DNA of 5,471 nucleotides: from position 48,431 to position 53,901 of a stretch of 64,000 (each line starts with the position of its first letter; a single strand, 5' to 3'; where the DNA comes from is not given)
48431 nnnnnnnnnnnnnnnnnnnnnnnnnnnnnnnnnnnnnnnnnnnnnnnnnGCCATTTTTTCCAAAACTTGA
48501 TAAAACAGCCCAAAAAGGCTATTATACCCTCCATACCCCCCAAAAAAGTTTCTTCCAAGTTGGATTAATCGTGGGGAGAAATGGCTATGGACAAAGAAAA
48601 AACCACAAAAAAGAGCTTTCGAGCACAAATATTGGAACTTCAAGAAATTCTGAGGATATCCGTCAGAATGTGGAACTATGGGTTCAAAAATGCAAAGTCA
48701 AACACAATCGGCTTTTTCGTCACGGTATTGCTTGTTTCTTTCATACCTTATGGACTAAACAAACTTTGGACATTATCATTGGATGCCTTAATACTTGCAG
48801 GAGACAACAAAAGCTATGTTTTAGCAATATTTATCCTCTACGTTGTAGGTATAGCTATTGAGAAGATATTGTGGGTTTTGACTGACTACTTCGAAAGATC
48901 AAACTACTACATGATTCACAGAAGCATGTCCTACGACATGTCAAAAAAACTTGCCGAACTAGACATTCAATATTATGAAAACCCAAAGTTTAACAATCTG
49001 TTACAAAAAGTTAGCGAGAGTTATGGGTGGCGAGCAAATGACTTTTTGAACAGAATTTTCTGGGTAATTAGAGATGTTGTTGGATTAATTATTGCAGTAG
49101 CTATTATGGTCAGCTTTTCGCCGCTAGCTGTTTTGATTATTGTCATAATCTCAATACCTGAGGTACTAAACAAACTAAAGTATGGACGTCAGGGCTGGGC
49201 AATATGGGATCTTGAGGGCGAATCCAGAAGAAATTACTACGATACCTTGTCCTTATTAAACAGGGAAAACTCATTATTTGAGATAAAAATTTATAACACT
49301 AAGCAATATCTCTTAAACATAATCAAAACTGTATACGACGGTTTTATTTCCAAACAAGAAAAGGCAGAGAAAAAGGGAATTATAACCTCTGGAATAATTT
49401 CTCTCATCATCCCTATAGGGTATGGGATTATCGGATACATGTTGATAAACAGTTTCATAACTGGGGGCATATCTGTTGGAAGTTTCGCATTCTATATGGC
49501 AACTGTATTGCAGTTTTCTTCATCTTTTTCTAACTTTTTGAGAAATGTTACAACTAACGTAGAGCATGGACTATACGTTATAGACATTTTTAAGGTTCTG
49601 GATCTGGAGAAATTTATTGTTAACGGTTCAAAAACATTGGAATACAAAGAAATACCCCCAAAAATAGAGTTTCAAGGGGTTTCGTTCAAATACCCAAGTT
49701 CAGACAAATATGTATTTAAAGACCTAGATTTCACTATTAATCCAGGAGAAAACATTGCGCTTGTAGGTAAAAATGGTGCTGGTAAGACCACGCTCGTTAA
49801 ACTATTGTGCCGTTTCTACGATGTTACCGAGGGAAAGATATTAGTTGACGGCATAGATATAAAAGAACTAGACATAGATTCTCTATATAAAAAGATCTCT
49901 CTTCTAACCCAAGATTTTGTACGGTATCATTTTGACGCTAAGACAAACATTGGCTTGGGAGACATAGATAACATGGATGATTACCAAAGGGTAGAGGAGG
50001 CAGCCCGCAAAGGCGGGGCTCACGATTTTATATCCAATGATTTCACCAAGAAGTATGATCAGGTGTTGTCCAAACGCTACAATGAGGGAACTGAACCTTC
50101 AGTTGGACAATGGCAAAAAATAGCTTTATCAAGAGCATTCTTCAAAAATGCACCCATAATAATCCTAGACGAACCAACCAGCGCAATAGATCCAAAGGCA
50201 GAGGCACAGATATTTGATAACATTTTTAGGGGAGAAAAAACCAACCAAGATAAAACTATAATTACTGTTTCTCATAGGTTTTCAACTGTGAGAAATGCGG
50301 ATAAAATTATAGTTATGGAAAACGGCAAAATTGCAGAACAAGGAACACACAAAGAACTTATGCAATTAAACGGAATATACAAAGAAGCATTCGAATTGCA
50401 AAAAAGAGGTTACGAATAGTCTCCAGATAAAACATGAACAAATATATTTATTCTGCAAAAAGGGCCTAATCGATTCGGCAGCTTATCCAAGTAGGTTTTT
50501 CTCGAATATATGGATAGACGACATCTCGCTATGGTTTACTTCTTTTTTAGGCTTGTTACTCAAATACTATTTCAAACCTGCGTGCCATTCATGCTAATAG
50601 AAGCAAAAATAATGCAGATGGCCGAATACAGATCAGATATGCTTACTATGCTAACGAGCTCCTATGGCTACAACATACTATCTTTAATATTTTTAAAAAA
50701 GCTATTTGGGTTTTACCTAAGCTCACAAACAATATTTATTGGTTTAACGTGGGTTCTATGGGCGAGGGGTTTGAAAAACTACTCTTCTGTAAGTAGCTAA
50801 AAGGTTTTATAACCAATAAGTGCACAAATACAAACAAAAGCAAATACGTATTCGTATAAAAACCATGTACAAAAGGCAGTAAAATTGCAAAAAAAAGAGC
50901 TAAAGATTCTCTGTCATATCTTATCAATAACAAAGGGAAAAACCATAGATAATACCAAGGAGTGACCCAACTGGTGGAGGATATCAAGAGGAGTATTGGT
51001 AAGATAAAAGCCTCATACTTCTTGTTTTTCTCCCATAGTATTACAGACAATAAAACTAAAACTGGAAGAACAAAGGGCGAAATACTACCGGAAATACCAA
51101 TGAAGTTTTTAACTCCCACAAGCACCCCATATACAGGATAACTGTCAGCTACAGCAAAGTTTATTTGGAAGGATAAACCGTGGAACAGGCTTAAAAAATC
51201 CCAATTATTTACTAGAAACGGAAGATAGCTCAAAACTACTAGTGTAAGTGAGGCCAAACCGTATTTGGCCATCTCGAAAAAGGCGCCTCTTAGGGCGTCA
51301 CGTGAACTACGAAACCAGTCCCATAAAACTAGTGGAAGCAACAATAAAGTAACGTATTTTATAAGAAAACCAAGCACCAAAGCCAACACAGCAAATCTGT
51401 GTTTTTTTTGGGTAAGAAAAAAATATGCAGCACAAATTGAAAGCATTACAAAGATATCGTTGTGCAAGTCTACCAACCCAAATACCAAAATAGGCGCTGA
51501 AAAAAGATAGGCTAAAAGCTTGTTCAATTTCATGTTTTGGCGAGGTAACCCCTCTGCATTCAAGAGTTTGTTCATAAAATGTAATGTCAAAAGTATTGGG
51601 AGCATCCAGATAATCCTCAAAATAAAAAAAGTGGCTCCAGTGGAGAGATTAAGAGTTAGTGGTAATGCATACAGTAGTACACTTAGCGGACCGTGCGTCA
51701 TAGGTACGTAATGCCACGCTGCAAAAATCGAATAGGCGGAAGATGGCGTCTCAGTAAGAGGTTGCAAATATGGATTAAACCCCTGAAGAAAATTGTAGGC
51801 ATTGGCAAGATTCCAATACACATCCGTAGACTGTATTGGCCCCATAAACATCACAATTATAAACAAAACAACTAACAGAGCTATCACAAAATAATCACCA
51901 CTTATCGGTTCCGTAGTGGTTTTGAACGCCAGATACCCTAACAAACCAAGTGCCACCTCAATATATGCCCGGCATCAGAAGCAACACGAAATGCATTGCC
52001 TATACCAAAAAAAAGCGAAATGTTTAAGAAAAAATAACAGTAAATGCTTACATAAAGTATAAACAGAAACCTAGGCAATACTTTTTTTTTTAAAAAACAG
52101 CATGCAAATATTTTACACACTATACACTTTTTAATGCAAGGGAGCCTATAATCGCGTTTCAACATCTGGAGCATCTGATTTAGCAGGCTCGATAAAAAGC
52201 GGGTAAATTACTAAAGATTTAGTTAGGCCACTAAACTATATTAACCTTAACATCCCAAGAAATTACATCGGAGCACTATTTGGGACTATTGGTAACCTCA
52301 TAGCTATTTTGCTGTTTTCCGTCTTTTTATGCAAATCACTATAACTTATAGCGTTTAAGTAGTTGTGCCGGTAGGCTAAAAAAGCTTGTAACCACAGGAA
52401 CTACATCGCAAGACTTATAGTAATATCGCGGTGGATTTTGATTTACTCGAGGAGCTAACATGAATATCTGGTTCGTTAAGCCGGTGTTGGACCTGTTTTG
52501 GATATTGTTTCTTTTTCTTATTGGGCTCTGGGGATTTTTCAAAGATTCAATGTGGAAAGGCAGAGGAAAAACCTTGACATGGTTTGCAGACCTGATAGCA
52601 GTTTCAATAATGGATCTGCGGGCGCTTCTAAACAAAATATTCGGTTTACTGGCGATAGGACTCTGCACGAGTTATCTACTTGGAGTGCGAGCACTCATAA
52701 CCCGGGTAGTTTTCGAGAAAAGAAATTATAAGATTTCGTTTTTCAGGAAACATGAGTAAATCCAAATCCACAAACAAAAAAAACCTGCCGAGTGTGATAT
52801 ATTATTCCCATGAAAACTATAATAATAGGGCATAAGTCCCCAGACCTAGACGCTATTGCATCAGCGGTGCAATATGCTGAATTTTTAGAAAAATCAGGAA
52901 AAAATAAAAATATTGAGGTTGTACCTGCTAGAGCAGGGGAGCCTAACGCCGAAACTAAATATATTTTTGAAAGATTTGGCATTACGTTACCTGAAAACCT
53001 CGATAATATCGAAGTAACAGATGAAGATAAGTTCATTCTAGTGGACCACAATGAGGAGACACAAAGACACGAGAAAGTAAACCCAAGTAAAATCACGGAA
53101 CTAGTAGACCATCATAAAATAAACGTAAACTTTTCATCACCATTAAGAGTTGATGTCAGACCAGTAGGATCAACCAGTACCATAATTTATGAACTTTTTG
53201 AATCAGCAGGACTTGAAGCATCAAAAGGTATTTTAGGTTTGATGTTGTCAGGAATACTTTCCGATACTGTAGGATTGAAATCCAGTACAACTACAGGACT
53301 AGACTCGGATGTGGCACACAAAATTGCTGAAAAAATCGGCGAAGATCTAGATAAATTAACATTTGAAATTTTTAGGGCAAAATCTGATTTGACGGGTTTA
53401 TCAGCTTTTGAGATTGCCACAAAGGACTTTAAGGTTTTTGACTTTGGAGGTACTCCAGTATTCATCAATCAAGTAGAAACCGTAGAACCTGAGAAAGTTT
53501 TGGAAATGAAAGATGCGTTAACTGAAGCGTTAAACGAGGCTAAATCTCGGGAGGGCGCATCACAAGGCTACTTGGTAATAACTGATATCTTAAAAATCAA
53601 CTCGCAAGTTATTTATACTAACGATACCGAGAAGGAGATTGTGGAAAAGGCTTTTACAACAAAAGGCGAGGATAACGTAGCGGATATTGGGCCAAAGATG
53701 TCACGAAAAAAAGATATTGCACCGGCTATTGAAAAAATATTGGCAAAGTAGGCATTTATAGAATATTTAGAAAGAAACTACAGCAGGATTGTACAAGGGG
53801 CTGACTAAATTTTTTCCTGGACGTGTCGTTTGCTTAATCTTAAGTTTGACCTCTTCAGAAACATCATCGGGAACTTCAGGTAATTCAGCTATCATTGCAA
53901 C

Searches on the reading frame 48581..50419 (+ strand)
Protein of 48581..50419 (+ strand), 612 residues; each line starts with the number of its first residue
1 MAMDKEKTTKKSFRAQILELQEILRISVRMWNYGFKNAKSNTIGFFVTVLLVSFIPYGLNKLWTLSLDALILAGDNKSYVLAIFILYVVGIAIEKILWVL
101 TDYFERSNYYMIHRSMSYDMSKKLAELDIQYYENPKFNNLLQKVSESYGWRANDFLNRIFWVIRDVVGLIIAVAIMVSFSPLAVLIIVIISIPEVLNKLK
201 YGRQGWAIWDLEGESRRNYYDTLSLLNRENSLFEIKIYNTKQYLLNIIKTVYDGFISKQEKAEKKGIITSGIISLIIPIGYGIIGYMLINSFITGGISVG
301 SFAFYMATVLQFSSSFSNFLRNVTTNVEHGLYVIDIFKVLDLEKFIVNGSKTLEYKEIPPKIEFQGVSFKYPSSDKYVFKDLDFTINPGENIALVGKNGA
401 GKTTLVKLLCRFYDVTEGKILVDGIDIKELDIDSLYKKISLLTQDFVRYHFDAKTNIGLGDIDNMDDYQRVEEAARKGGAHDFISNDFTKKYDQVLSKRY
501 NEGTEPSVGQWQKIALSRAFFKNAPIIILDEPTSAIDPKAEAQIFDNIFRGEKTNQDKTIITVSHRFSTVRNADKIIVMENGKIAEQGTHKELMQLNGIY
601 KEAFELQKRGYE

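Call 108: search_protein_families(library=pfam, proteins=[window:48581-50419:+], max_evalue=0.0001)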
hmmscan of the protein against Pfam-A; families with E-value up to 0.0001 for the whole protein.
window:48581-50419:+ (612 aa): 3 families
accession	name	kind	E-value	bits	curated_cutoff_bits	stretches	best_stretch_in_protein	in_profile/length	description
PF00005.33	ABC_tran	-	9.6e-30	104.4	25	1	380-534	2-137/137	ABC transporter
PF13304.12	AAA_21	-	6.1e-07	30.2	27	0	393-457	3-60/304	AAA domain, putative AbiEii toxin, Type IV TA system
PF02463.25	SMC_N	-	4.8e-05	23.3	40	0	520-580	155-212/220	RecF/RecN/SMC N terminal domain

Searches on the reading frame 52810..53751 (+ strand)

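Call 108: search_protein_families(library=pfam, proteins=[window:52810-53751:+], max_evalue=0.0001)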
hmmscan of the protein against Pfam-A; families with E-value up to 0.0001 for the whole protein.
window:52810-53751:+ (313 aa): 2 families
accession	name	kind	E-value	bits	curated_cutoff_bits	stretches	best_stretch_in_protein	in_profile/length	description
PF02833.19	DHHA2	-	4.8e-25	88.8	27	1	186-309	2-125/126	DHHA2 domain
PF01368.27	DHH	-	7e-20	72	28.1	1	2-149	1-125/125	DHH family, N-terminal domain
